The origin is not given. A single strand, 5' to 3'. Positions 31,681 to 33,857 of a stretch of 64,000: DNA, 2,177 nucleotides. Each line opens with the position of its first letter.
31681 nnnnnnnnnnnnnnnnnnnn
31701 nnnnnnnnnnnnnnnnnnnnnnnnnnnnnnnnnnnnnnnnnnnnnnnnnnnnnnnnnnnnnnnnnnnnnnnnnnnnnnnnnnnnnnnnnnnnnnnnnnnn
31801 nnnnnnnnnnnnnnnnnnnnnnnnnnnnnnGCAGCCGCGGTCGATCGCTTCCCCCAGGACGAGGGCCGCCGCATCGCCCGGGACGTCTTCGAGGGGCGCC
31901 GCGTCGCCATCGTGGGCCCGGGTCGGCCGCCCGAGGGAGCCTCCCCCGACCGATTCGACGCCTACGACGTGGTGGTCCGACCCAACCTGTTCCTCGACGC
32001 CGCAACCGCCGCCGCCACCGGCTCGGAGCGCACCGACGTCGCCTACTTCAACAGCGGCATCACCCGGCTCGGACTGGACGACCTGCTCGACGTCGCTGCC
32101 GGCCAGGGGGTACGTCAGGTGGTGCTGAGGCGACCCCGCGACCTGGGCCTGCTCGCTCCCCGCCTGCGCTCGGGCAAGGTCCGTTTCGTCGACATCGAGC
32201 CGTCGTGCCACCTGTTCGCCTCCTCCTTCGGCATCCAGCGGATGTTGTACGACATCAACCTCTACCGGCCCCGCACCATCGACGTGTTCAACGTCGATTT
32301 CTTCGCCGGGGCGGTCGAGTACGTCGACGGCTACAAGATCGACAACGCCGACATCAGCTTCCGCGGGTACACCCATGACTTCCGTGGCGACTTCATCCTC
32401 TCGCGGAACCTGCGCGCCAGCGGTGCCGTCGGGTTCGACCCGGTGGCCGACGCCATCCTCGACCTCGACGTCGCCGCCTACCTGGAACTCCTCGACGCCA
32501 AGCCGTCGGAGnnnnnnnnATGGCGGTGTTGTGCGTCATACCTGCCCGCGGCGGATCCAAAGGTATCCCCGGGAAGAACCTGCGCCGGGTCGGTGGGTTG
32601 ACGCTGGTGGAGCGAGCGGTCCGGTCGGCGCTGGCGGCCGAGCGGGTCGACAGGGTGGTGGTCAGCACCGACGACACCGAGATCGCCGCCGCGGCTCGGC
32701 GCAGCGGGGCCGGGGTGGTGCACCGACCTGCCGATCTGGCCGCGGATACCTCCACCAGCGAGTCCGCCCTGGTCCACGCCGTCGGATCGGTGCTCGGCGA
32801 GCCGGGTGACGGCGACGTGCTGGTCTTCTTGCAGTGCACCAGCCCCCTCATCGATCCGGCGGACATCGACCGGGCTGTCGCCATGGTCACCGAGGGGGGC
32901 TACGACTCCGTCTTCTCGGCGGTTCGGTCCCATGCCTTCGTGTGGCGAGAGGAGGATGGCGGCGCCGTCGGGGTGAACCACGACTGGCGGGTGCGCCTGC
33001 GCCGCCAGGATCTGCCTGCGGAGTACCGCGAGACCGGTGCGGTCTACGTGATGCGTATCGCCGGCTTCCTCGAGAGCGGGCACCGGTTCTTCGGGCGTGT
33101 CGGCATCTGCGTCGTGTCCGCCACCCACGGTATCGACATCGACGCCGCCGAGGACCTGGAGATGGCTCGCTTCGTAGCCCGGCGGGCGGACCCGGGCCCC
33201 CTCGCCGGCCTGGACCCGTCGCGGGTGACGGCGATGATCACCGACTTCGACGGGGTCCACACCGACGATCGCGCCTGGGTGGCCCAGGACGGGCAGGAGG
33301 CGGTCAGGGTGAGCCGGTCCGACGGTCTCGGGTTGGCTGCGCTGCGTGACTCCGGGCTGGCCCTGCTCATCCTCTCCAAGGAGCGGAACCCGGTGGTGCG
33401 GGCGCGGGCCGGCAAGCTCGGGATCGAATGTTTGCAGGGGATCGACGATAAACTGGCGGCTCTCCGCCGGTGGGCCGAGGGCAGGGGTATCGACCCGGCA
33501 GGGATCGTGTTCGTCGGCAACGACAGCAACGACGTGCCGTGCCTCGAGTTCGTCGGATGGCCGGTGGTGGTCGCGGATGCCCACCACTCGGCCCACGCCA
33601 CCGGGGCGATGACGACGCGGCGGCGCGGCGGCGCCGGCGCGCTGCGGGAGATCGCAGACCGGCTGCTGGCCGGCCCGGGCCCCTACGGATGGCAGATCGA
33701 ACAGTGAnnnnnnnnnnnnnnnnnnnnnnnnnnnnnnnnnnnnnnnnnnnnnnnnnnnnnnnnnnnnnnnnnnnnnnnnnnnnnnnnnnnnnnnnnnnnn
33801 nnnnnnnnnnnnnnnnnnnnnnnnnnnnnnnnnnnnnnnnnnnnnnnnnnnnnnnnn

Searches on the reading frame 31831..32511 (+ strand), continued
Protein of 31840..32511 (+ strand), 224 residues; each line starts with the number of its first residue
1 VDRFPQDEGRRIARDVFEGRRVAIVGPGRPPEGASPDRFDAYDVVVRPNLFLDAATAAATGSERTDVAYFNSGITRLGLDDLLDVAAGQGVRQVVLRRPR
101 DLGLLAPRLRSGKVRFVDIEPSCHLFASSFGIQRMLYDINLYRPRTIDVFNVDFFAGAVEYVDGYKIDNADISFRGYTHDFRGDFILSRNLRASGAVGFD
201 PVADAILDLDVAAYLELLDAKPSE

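Call 97: search_protein_families(library=pfam, proteins=[window:31840-32511:+, P0014, P0169, P0164, P0050, P0039, P0047], max_evalue=1)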
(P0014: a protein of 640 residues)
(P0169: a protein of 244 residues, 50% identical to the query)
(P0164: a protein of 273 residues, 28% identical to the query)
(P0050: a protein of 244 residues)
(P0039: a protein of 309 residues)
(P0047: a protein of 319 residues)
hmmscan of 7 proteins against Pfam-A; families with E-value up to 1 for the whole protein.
window:31840-32511:+ (224 aa): 0 families

P0014 (640 aa): 12 families
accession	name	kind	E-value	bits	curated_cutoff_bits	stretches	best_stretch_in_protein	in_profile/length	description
PF14559.12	TPR_19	-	6.6e-15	55.6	25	3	42-102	5-65/68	Tetratricopeptide repeat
PF13432.12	TPR_16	-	1.4e-06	29.1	32.7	3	42-94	11-63/65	Tetratricopeptide repeat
PF13428.12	TPR_14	-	2.9e-05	24.8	23.5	0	186-225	5-44/44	Tetratricopeptide repeat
PF07719.23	TPR_2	-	3.3e-05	24.1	27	1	149-177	2-30/34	Tetratricopeptide repeat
PF13431.12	TPR_17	-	0.00035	21.1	24.4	0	51-80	2-31/34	Tetratricopeptide repeat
PF12895.13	ANAPC3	-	0.00038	21.1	27.2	1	46-103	7-63/82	Anaphase-promoting complex, cyclosome, subunit 3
PF13181.12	TPR_8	-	0.00059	20.2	25.7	0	41-61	14-34/34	Tetratricopeptide repeat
PF13371.12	TPR_9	-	0.00073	19.9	35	2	122-179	3-60/73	Tetratricopeptide repeat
PF13414.12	TPR_11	-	0.0046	17.1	26.8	0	78-107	10-39/42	TPR repeat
PF00515.34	TPR_1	-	0.015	15.6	27.8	0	156-178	9-31/34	Tetratricopeptide repeat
PF23914.1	TPR_CcmH_CycH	-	0.19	12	42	0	124-163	60-99/158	Cytochrome c-type biogenesis protein H TPR domain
PF13174.12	TPR_6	-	0.26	12.5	26.3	0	154-176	6-28/33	Tetratricopeptide repeat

P0169 (244 aa): 1 family
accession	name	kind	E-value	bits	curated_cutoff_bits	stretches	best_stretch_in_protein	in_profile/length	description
PF00777.23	Glyco_transf_29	-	8.9e-08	32.3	23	1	32-228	54-270/272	Glycosyltransferase family 29 (sialyltransferase)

P0164 (273 aa): 1 family
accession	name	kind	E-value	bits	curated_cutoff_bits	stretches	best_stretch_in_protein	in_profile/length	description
PF00777.23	Glyco_transf_29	-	1.1e-08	35.3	23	1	32-101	55-118/272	Glycosyltransferase family 29 (sialyltransferase)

P0050 (244 aa): 2 families
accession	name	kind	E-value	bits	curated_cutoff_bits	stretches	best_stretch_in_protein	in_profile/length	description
PF00777.23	Glyco_transf_29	-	0.021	14.7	23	1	34-85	55-106/272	Glycosyltransferase family 29 (sialyltransferase)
PF05464.17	Phi-29_GP4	-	0.033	14.7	27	1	161-219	19-81/126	Phi-29-like late genes activator (early protein GP4)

P0039 (309 aa): 2 families
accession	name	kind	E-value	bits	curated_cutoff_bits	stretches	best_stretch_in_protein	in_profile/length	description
PF00777.23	Glyco_transf_29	-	0.00044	20.2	23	1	101-155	57-111/272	Glycosyltransferase family 29 (sialyltransferase)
PF23401.1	HTH_Card1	-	0.25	12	27.8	0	269-308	5-44/87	Card1 hinge domain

P0047 (319 aa): 3 families
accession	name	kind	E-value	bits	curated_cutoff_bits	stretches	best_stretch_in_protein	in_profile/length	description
PF00777.23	Glyco_transf_29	-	0.0017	18.3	23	1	112-155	70-111/272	Glycosyltransferase family 29 (sialyltransferase)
PF02197.22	RIIa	-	0.062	13.4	22.4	1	216-237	13-32/38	Regulatory subunit of type II PKA R-subunit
PF22350.2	Int_EF-hand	-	0.13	12.9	29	1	178-186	5-13/37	Internalin, EF-hand domain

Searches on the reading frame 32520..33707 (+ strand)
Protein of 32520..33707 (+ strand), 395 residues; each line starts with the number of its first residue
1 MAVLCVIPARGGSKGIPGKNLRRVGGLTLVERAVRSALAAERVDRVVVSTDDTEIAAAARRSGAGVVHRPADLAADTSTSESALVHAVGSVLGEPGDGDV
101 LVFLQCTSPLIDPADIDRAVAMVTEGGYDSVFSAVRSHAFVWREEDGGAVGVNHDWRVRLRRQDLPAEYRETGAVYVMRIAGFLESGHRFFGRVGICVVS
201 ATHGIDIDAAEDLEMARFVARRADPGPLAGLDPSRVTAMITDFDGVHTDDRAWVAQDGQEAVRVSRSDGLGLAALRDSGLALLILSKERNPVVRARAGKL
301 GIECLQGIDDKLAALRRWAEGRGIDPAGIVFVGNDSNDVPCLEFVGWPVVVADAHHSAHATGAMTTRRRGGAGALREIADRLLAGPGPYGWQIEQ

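Call 8: search_protein_families(library=pfam, proteins=[window:32520-33707:+], max_evalue=0.01)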
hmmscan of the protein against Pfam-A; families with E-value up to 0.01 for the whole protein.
window:32520-33707:+ (395 aa): 5 families
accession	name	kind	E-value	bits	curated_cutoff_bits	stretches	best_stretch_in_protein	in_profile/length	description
PF02348.25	CTP_transf_3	-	2.1e-25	90.3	22.6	1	5-174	2-168/217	Cytidylyltransferase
PF12804.13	NTP_transf_3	-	1.9e-08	35.1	27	1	19-136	16-124/160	MobA-like NTP transferase domain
PF08282.18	Hydrolase_3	-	3.5e-05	24.1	20.9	1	309-366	186-243/255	haloacid dehalogenase-like hydrolase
PF01128.25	IspD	-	6.9e-05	23.1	27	1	5-153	3-146/221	2-C-methyl-D-erythritol 4-phosphate cytidylyltransferase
PF12710.13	HAD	-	0.004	18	27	1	309-343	153-189/189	haloacid dehalogenase-like hydrolase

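Call 23: search_protein_families(library=ncbifam, proteins=[window:32520-33707:+], max_evalue=0.001)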
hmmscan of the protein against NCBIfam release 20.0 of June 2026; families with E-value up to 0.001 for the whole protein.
window:32520-33707:+ (395 aa): 12 families
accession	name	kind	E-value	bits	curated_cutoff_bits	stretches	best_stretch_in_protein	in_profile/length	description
TIGR03584.1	PseF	equivalog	8.4e-36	123.7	205.7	1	4-218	1-218/222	pseudaminic acid cytidylyltransferase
NF007019.0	PRK09484.1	equivalog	1.2e-26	93.5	208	1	236-384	25-174/187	3-deoxy-manno-octulosonate-8-phosphatase KdsC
TIGR01670.1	KdsC-phosphatas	subfamily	4.7e-23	81.8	106.95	1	239-383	4-149/154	3-deoxy-D-manno-octulosonate 8-phosphate phosphatase, YrbI family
NF058599.1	KDN-9-PPhBT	equivalog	5.4e-22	78.7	180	1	239-383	5-150/152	3-deoxy-D-glycero-D-galacto-nonulopyranosonate 9-phosphatase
NF003950.0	PRK05450.1-3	subfamily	1.9e-18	66.7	234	1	1-125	1-119/248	3-deoxy-manno-octulosonate cytidylyltransferase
TIGR02726.1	phenyl_P_delta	equivalog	6.1e-18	65.6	281.95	1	237-387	8-159/169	phenylphosphate carboxylase subunit delta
NF003952.0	PRK05450.1-5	subfamily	1e-17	64.1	193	1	1-126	1-119/250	3-deoxy-manno-octulosonate cytidylyltransferase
NF009905.0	PRK13368.1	subfamily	9.9e-17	61.1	255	1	1-126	1-117/243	3-deoxy-manno-octulosonate cytidylyltransferase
NF003948.0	PRK05450.1-1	equivalog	4.9e-15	55.4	281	1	2-133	5-130/248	3-deoxy-manno-octulosonate cytidylyltransferase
TIGR00466.1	kdsB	equivalog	2.2e-09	37.1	155.2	1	1-120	1-112/241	3-deoxy-manno-octulosonate cytidylyltransferase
NF002245.0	PRK01158.1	equivalog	4.7e-06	26.1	198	1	310-377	157-224/233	phosphoglycolate phosphatase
TIGR01487.1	Pglycolate_arch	equivalog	0.00027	20.8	122.75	0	309-373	146-210/215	phosphoglycolate phosphatase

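Call 43: find_related_loci(query=A6, collection=genome_contigs, flank=10000)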
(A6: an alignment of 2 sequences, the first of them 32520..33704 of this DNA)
Query A6 (395 aa) in genome_contigs; peptide patterns used: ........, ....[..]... (x = any residue, [..] = any of these).
599 stretches matched a pattern (row limit reached: there are more); 542 encode a relative of the query (tblastn E <= 1e-3); the best 80 are kept; 80 distinct loci.
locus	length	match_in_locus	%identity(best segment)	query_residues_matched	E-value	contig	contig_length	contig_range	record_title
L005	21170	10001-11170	57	3-384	2e-125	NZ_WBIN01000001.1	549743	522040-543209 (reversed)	Agromyces allii strain JCM 13584 Scaffold1_1, whole genome shotgun sequence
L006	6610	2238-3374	54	1-388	2e-123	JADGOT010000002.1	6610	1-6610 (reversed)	MAG: Glaciihabitans sp. isolate Chersky_586 k127_133452, whole genome shotgun sequence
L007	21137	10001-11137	57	1-384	1e-122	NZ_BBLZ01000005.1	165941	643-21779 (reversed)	Demequina soli strain NBRC 109394, whole genome shotgun sequence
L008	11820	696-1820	54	1-383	1e-121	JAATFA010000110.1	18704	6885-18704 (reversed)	MAG: Actinomycetales bacterium isolate bin_157 k141_4828419, whole genome shotgun sequence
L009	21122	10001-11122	55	3-383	2e-121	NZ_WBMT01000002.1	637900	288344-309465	Actinomadura rudentiformis strain HMC1 Scaffold2, whole genome shotgun sequence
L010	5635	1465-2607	53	3-385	4e-121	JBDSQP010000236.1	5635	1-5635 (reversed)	MAG: Aeromicrobium sp. isolate cluster1_bin.490 k127_12801399, whole genome shotgun sequence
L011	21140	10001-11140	53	1-390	1e-120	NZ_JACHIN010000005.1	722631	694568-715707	Nonomuraea endophytica strain DSM 45385 Ga0415315_05, whole genome shotgun sequence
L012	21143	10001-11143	58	2-384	4e-120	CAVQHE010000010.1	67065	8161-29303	MAG: uncultured Actinomycetota bacterium isolate MFD05684.bin.2.20 genome assembly, contig: contig_56424, whole genome s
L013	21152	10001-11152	55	2-385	2e-120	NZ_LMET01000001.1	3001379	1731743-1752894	Aeromicrobium sp. Root472D3 contig_1, whole genome shotgun sequence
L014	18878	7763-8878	56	4-383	8e-120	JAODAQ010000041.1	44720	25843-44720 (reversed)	MAG: Rhodoglobus sp. isolate RYN_70 scaffold_4367583, whole genome shotgun sequence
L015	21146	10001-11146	53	1-386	3e-119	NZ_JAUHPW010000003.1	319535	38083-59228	Demequina litoralis strain SYSU T00192 3, whole genome shotgun sequence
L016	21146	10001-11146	52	1-386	5e-119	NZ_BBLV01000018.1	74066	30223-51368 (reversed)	Demequina gelatinilytica strain NBRC 109390, whole genome shotgun sequence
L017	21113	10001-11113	54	3-384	7e-119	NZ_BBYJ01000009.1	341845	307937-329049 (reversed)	Microtetraspora malaysiensis strain NBRC 100735, whole genome shotgun sequence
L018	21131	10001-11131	54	3-383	8e-119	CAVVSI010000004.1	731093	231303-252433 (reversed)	MAG: uncultured Actinomycetota bacterium isolate MFD02840.bin.1.300 genome assembly, contig: contig_30280, whole genome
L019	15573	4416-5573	58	3-384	2e-118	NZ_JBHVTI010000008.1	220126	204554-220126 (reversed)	Agromyces sp. NPDC058110 NPDC058110_T29_H6.ctg-0008, whole genome shotgun sequence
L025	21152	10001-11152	54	1-383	1e-118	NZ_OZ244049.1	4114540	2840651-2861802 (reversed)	MAG: Ilumatobacter sp. isolate 5a447278-5078-4f63-ac57-e5a766e107b8 chromosome 1, complete sequence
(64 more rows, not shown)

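Call 80: search_solved_structures(query=window:32520-33704:+, max_evalue=0.00001)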
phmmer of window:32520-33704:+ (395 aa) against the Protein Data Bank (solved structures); distinct sequences matched with E-value up to 0.00001: 31.
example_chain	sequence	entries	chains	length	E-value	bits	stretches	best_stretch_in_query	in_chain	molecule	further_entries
3mmz_A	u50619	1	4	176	2.7e-45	158.8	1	235-386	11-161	putative HAD family hydrolase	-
1qwj_A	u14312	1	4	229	1.5e-32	116.8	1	5-216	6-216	cytidine monophospho-N-acetylneuraminic acid synthetase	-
9t4z_A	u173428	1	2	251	3.1e-28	102.6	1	3-186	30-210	PpNeuA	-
1eyr_A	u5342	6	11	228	3.3e-28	102.5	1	4-219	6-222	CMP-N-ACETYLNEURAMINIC ACID SYNTHETASE | N-acylneuraminate cytidylyltransferase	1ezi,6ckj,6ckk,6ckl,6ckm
6ifd_A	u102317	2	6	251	8.1e-26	94.6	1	5-215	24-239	CMP-N-acetylneuraminate Synthetase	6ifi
9ftb_A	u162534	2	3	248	2.1e-21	80.1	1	4-213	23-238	NeuA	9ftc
7t35_A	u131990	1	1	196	6.2e-19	72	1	234-387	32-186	3-deoxy-D-manno-octulosonate 8-phosphate phosphatase KdsC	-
2r8e_A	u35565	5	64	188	1.7e-18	70.5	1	235-387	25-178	3-deoxy-D-manno-octulosonate 8-phosphate phosphatase | YrbI from Escherichia coli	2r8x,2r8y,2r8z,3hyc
3i6b_A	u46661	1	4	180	1.9e-18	70.4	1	235-387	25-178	3-deoxy-D-manno-octulosonate 8-phosphate phosphatase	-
3e81_A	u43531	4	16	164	4.7e-18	69.1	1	236-383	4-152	Acylneuraminate cytidylyltransferase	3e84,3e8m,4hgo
3n07_A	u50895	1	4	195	4.8e-18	69.1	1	235-384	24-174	3-deoxy-D-manno-octulosonate 8-phosphate phosphatase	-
3mn1_A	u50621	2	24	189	5.2e-18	68.9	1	238-387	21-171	probable yrbi family phosphatase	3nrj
3ij5_A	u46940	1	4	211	2e-17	67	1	235-384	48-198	3-deoxy-D-manno-octulosonate 8-phosphate phosphatase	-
4hgq_A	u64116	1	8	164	3.2e-17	66.3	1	236-383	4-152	Acylneuraminate cytidylyltransferase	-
4um5_A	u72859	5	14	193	3.7e-17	66.1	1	239-385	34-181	3-DEOXY-D-MANNO-OCTULOSONATE 8-PHOSPHATE PHOSPHATASE KDSC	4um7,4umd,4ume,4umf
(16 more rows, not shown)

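Call 104: list_cluster_members(proteins=[P0001, window:32520-33707:+, window:33710-34582:+, window:36207-36971:-, window:40856-42163:-])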
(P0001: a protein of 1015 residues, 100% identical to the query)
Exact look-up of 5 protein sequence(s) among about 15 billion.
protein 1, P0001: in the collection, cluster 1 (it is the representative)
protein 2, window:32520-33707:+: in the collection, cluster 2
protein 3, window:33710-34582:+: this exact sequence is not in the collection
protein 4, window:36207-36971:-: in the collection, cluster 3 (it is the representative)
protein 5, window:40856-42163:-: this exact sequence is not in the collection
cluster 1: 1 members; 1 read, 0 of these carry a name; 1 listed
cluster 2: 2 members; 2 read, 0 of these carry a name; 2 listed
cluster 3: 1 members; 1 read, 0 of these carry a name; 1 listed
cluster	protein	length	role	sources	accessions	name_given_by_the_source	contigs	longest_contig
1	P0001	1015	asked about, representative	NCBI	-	-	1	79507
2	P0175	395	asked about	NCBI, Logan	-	-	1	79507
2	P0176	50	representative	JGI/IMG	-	-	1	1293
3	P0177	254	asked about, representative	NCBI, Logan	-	-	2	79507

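Call 105: find_encoding_contigs(protein=window:32520-33707:+, flank=300, max_places=3)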
Protein window:32520-33707:+ (395 aa): 1 contig read that carries it; 1 place shown.
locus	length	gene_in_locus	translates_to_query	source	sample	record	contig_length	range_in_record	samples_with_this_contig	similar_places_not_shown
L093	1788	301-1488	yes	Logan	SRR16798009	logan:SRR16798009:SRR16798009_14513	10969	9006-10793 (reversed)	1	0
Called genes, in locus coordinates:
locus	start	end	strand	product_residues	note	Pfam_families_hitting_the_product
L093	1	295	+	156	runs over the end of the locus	?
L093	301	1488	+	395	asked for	PF02348:CTP_transf_3, PF12804:NTP_transf_3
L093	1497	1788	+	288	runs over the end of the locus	PF03102:NeuB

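Call 106: search_protein_families(library=pfam, proteins=[L025:12056-14032:-, L025:13945-14706:-, L025:14699-16129:-, L025:4925-7732:+, L025:4227-4976:-, L025:3150-4148:+, L025:1867-3087:+, L025:16572-18278:+, L025:846-2123:-, L025:20173-21129:-], max_evalue=0.001)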
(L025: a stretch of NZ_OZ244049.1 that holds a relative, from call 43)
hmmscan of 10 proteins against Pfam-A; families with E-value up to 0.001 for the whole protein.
L025:12056-14032:- (658 aa): 2 families
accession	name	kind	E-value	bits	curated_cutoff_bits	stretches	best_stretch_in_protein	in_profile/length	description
PF13428.12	TPR_14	-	4.2e-08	33.5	23.5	0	182-223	2-43/44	Tetratricopeptide repeat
PF14559.12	TPR_19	-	5.1e-06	27.2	25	0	246-285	13-52/68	Tetratricopeptide repeat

L025:13945-14706:- (253 aa): 5 families
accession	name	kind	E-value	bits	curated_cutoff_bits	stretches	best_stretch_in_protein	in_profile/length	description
PF00005.33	ABC_tran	-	1.2e-20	74.9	25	1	57-187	2-136/137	ABC transporter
PF13304.12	AAA_21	-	1.7e-07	32.1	27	1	69-96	2-26/304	AAA domain, putative AbiEii toxin, Type IV TA system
PF13555.12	AAA_29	-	0.00032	20.8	27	1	59-89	15-45/61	P-loop containing region of AAA domain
PF02463.25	SMC_N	-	0.00036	20.5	40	0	67-89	25-47/220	RecF/RecN/SMC N terminal domain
PF25683.1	URGCP_GTPase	-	0.00055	19.2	55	1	67-117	190-241/396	URGCP-like GTPase domain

L025:14699-16129:- (476 aa): 1 family
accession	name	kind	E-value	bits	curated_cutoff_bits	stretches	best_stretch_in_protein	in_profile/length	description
PF01061.29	ABC2_membrane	-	1.5e-07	31.6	26.9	1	235-437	7-209/211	ABC-2 type transporter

L025:4925-7732:+ (935 aa): 2 families
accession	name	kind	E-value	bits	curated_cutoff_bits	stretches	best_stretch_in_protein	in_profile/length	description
PF13692.12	Glyco_trans_1_4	-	1.9e-11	44.9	27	1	616-748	3-140/142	Glycosyl transferases group 1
PF00534.26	Glycos_transf_1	-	4.8e-10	39.7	26.4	1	614-758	15-166/172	Glycosyl transferases group 1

L025:4227-4976:- (249 aa): 4 families
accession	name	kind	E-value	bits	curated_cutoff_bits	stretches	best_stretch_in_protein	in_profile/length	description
PF08242.18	Methyltransf_12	-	1.1e-06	29.7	30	1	80-177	1-94/98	Methyltransferase domain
PF13649.12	Methyltransf_25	-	2.8e-06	28.4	27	1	80-177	2-95/97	Methyltransferase domain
PF08241.18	Methyltransf_11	-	5.2e-06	27.4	21.2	1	80-177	1-89/95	Methyltransferase domain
PF13489.12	Methyltransf_23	-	2.4e-05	24.5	27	1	73-230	20-162/164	Methyltransferase domain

L025:3150-4148:+ (332 aa): 0 families

L025:1867-3087:+ (406 aa): 0 families

L025:16572-18278:+ (568 aa): 4 families
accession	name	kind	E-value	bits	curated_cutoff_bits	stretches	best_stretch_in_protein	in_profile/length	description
PF11380.13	Stealth_CR2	-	1.3e-37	128.7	39.4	1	299-402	1-106/108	Stealth protein CR2, conserved region 2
PF17102.10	Stealth_CR3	-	1.6e-13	50.8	24.2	1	447-492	2-47/49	Stealth protein CR3, conserved region 3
PF17103.10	Stealth_CR4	-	4.6e-10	39.7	27.4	1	524-567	3-45/55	Stealth protein CR4, conserved region 4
PF17101.10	Stealth_CR1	-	3.2e-09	36.8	27.2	1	260-282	2-24/29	Stealth protein CR1, conserved region 1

L025:846-2123:- (425 aa): 6 families
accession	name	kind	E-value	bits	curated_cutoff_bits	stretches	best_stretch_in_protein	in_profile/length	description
PF01370.27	Epimerase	-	2.4e-56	191.3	20.9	1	102-350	1-240/240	NAD dependent epimerase/dehydratase family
PF16363.11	GDP_Man_Dehyd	-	2.2e-48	165.9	27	1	103-411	1-330/332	GDP-mannose 4,6 dehydratase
PF01073.25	3Beta_HSD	-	5.9e-16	58.7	22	1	103-250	1-157/280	3-beta hydroxysteroid dehydrogenase/isomerase family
PF02719.21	Polysacc_synt_2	-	3.8e-13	49.7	20.2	1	102-269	1-171/293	Polysaccharide biosynthesis protein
PF04321.23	RmlD_sub_bind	-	3.9e-12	46.3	27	1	101-250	2-136/287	RmlD substrate binding domain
PF13460.12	NAD_binding_10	-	0.00012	22.4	27.2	1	106-250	1-131/184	NAD(P)H-binding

L025:20173-21129:- (318 aa): 3 families
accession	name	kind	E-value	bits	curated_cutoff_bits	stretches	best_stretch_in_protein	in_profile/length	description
PF00535.33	Glycos_transf_2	-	7.2e-14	52.5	23.3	1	2-122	3-124/168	Glycosyl transferase family 2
PF13641.12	Glyco_tranf_2_3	-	1.4e-10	42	27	1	2-214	6-223/230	Glycosyltransferase like family 2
PF13632.12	Glyco_trans_2_3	-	7.8e-06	26.3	27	1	81-259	2-174/198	Glycosyl transferase family group 2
